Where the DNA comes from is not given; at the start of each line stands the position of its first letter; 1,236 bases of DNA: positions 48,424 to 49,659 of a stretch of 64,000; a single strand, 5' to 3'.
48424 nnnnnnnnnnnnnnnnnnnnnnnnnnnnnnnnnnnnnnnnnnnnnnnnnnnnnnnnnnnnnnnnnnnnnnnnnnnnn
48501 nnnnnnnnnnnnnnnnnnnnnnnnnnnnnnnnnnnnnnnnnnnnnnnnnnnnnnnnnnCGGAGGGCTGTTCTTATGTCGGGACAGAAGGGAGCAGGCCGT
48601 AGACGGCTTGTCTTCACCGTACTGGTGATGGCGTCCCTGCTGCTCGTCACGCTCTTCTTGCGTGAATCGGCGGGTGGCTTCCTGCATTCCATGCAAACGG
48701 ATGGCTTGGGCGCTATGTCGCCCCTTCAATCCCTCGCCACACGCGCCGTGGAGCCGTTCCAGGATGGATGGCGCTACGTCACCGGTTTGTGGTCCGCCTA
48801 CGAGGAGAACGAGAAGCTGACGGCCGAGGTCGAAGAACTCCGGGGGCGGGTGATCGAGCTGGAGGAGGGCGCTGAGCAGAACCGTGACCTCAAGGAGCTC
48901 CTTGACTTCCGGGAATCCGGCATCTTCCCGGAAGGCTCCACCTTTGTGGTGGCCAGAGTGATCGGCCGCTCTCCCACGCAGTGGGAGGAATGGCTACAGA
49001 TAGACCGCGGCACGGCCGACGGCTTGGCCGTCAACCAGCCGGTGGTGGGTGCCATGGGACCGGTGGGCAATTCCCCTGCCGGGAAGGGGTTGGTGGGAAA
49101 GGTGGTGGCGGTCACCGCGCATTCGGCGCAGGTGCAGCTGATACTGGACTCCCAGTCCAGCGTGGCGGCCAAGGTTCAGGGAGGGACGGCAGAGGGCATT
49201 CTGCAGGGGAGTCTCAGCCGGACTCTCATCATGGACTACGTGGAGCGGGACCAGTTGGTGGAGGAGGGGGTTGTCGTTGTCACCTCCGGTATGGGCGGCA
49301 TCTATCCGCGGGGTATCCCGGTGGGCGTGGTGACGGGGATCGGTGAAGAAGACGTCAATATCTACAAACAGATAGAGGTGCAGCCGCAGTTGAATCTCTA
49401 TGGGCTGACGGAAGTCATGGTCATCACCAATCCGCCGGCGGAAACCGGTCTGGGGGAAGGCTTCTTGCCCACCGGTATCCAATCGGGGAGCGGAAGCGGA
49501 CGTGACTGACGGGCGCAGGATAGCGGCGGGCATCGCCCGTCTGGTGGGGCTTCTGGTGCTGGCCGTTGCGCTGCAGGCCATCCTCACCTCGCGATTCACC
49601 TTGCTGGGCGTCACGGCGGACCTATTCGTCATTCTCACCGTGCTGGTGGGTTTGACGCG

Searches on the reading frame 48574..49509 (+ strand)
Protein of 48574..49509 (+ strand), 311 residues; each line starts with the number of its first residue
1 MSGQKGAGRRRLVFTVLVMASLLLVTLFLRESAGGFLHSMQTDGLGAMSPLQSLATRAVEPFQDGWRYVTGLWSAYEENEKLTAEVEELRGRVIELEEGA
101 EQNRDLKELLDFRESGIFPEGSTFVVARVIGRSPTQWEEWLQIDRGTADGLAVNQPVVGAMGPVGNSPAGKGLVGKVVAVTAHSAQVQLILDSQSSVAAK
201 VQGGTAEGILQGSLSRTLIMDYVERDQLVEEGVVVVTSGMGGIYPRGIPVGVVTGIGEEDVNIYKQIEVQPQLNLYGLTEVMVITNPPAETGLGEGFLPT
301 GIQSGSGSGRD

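Call 41: search_protein_families(library=pfam, proteins=[window:48574-49509:+], max_evalue=0.00001)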
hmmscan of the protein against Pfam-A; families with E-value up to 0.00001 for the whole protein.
window:48574-49509:+ (311 aa): 1 family
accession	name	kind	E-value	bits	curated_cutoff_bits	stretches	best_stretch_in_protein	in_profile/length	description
PF04085.20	MreC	-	8.5e-40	136.4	28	1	129-285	1-147/147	Rod shape-determining protein MreC, barrel core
